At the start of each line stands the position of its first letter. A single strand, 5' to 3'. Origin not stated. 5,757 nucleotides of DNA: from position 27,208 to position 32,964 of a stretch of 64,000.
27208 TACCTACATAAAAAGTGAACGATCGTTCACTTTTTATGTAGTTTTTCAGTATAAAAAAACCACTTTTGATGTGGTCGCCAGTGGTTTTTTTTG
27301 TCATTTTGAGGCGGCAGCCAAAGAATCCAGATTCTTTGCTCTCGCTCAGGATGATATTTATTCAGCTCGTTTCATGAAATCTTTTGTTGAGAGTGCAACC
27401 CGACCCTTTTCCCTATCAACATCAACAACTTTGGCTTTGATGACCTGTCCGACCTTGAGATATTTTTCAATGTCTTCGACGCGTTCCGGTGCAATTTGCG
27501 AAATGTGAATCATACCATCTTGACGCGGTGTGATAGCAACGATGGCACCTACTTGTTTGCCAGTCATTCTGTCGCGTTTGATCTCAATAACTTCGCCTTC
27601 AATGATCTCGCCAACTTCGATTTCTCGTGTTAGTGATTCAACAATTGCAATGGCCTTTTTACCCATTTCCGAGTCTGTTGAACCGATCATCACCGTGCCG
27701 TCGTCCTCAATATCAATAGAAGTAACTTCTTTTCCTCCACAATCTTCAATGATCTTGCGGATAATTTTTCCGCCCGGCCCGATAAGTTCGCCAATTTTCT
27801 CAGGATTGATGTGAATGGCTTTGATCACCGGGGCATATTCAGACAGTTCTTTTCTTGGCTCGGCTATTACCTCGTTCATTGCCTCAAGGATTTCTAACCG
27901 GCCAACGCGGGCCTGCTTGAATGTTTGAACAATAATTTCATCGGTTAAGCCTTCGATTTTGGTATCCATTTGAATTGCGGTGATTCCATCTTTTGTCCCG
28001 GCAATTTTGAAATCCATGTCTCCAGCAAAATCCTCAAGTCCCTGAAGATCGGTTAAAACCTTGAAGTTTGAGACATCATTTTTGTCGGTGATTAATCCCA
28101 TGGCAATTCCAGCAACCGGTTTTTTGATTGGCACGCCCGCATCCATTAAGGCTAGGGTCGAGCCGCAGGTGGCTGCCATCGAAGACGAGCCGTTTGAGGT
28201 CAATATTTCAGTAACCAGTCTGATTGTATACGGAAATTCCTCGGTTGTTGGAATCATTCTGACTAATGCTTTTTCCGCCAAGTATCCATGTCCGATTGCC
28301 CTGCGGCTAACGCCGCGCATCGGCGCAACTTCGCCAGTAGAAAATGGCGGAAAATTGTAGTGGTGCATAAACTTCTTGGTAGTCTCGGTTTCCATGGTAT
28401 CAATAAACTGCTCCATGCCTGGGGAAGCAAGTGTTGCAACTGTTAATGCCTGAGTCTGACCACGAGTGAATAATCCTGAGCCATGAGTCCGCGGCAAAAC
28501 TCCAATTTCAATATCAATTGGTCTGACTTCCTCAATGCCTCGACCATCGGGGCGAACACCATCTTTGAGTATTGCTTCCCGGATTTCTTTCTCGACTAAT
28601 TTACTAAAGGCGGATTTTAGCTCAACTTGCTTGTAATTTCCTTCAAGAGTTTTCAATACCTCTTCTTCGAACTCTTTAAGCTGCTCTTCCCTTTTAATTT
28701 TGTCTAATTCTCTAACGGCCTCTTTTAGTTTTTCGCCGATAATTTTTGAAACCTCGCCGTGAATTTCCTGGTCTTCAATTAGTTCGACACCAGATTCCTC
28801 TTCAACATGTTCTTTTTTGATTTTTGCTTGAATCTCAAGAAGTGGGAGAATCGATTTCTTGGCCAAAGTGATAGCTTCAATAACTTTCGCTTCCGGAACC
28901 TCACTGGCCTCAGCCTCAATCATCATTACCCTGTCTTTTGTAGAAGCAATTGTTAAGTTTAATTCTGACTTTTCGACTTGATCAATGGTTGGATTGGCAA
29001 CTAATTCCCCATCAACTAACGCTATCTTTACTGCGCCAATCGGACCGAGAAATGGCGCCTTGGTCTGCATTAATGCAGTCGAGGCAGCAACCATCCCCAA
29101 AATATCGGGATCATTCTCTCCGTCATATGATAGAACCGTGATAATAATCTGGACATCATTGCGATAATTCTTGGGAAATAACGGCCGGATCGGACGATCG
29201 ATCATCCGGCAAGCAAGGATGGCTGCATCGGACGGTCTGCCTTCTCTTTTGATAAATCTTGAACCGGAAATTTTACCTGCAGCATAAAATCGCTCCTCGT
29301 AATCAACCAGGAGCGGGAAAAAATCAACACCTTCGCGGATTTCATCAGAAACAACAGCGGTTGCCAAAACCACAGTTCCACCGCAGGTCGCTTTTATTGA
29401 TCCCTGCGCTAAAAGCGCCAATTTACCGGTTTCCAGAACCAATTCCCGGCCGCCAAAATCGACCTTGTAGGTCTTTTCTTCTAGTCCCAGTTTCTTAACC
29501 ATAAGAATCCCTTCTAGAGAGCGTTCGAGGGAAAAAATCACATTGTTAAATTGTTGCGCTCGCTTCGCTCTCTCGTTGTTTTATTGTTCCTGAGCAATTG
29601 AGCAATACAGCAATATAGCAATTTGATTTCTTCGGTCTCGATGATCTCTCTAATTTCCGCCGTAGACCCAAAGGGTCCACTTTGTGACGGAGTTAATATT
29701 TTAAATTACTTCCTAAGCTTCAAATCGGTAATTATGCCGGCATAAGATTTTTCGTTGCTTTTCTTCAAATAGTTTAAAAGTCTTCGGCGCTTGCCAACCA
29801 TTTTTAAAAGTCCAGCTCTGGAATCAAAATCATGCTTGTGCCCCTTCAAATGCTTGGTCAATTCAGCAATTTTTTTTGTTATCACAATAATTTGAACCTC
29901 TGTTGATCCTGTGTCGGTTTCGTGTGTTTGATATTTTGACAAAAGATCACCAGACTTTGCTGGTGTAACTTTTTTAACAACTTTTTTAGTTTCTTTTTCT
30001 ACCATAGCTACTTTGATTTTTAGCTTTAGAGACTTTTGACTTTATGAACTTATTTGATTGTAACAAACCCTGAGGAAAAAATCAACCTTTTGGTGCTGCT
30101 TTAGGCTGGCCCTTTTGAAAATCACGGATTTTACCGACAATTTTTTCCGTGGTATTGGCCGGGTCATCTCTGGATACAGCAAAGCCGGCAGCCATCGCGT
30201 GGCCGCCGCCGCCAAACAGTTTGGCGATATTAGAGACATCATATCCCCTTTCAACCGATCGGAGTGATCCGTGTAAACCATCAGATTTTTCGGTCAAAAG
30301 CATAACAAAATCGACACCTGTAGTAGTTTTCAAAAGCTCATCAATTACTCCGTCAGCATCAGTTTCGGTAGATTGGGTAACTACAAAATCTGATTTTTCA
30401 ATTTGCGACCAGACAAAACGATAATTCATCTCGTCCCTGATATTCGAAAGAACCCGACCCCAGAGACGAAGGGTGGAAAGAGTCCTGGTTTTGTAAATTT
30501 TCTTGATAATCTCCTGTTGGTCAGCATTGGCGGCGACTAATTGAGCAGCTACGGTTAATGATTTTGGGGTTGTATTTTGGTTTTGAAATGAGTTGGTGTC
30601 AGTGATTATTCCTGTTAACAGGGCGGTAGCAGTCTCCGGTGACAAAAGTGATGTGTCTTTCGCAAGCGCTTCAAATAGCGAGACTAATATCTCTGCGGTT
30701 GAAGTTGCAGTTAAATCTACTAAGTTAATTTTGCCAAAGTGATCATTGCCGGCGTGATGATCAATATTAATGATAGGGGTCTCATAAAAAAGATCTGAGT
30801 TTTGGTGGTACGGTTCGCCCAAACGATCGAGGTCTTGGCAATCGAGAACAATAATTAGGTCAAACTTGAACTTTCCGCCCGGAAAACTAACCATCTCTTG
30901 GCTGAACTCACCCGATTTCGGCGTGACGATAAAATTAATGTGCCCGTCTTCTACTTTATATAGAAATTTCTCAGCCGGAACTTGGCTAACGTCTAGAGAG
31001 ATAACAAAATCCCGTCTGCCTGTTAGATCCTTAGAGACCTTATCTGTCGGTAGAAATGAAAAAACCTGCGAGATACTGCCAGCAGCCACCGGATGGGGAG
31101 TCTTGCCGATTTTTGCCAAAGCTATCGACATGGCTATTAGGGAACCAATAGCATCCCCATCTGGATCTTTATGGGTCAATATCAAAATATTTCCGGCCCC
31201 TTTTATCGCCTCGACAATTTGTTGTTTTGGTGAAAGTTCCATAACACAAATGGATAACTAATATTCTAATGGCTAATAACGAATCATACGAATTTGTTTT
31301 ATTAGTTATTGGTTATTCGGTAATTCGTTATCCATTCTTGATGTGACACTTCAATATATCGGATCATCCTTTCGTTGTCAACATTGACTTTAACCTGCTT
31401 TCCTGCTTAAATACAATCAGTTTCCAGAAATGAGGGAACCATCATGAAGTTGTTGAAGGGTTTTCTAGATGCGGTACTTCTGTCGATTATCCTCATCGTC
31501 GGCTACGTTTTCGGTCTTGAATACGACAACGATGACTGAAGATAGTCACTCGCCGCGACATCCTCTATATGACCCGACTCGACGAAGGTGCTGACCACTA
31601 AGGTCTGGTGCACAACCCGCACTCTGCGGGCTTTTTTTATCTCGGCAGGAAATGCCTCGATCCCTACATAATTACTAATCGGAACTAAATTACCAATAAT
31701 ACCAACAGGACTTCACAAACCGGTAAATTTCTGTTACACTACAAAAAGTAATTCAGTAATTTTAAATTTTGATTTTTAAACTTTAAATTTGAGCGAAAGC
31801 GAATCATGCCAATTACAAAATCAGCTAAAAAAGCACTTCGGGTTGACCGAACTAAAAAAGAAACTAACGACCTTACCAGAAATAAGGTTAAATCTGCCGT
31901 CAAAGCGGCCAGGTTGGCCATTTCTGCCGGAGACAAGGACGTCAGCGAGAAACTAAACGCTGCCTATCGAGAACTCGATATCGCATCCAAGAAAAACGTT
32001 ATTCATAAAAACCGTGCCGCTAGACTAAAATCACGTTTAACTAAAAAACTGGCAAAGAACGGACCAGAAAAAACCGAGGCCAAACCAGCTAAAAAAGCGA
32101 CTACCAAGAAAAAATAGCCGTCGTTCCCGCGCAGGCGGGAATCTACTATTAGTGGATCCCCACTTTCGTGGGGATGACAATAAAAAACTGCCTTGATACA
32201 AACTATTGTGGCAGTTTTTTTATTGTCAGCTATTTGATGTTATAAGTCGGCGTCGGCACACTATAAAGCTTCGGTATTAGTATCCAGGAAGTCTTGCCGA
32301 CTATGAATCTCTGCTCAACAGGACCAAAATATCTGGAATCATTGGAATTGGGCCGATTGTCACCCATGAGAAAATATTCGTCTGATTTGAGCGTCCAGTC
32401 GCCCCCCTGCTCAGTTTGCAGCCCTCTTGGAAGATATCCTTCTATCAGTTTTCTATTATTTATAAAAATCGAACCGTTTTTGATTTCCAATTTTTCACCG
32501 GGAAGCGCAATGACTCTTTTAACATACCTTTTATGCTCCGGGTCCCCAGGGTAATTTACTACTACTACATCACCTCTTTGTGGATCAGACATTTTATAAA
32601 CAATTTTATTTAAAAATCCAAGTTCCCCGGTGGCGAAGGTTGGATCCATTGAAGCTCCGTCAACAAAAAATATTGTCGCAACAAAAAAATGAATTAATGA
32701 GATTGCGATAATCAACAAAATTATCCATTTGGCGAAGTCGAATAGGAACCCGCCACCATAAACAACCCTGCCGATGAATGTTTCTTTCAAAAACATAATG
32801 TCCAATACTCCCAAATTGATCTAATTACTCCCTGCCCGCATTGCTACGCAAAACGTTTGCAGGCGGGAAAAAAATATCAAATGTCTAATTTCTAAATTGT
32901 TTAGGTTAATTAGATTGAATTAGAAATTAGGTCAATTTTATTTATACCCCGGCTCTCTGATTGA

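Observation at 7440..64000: Fourteen or more GC-rich, self-contained expression cassettes interleaved with AT-rich core genes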

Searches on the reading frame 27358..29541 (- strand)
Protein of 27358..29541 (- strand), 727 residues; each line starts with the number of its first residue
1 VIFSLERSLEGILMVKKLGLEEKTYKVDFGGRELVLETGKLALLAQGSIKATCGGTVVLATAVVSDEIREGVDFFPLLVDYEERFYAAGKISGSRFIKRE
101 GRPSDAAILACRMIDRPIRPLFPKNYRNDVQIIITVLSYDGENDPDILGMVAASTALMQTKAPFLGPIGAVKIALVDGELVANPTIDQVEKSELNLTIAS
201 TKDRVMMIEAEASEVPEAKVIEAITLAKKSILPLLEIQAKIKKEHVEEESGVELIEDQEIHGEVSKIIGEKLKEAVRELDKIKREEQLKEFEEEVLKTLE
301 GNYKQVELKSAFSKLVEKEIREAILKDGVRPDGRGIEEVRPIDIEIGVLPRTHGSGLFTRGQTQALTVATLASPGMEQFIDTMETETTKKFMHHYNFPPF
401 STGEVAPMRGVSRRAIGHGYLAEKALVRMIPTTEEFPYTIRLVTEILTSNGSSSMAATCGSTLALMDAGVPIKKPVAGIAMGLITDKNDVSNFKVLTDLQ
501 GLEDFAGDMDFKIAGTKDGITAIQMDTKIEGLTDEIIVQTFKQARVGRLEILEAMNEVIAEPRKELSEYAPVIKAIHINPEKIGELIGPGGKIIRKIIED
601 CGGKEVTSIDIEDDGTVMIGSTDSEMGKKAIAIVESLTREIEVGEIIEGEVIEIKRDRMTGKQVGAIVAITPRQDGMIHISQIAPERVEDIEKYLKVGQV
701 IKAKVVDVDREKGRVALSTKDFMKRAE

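Call 16: search_protein_families(library=pfam, proteins=[window:27358-29541:-], max_evalue=0.00001)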
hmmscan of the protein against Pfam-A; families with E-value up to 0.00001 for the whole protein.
window:27358-29541:- (727 aa): 4 families
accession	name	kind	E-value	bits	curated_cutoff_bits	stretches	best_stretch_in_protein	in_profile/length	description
PF01138.27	RNase_PH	-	5.2e-55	185.8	25.5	2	31-163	2-130/130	3' exoribonuclease family, domain 1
PF03725.20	RNase_PH_C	-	4.9e-21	74.9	20.8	1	166-229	1-66/67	3' exoribonuclease family, domain 2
PF00575.29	S1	-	6.7e-14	52.5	22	1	641-720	2-74/74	S1 RNA binding domain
PF03726.19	PNPase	-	1.7e-12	48.1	24.6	1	260-334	2-80/81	Polyribonucleotide nucleotidyltransferase, RNA binding domain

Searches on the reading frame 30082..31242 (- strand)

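Call 16: search_protein_families(library=pfam, proteins=[window:30082-31242:-], max_evalue=0.00001)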
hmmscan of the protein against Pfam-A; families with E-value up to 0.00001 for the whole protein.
window:30082-31242:- (386 aa): 2 families
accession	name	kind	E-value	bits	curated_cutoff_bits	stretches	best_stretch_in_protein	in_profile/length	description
PF01368.27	DHH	-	1.7e-16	61.1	28.1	1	18-212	1-125/125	DHH family, N-terminal domain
PF02272.25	DHHA1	-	7.8e-10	39.6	25.9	1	294-368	16-92/102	DHHA1 domain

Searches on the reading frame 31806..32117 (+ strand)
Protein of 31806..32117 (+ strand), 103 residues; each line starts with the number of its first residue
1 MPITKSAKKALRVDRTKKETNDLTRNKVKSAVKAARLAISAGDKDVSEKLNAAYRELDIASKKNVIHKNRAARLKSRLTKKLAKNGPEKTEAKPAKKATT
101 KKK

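Call 16: search_protein_families(library=pfam, proteins=[window:31806-32117:+], max_evalue=0.00001)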
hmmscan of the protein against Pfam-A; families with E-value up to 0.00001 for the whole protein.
window:31806-32117:+ (103 aa): 1 family
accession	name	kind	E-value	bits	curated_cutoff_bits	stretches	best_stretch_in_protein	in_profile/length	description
PF01649.23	Ribosomal_S20p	-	1.3e-18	67.9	29.5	1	4-82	3-82/83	Ribosomal protein S20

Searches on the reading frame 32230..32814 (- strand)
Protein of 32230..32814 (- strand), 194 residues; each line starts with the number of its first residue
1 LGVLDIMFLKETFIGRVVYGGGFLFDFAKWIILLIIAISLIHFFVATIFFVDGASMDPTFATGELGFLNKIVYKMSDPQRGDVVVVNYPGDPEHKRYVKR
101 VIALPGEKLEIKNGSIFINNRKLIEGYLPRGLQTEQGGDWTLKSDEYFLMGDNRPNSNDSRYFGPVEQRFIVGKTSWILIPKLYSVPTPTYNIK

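Call 16: search_protein_families(library=pfam, proteins=[window:32230-32814:-], max_evalue=0.00001)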
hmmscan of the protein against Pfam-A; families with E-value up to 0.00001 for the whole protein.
window:32230-32814:- (194 aa): 1 family
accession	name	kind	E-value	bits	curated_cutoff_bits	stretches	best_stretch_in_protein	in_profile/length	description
PF10502.14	Peptidase_S26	-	1.7e-42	145.7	22.9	1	26-179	3-167/168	Signal peptidase, peptidase S26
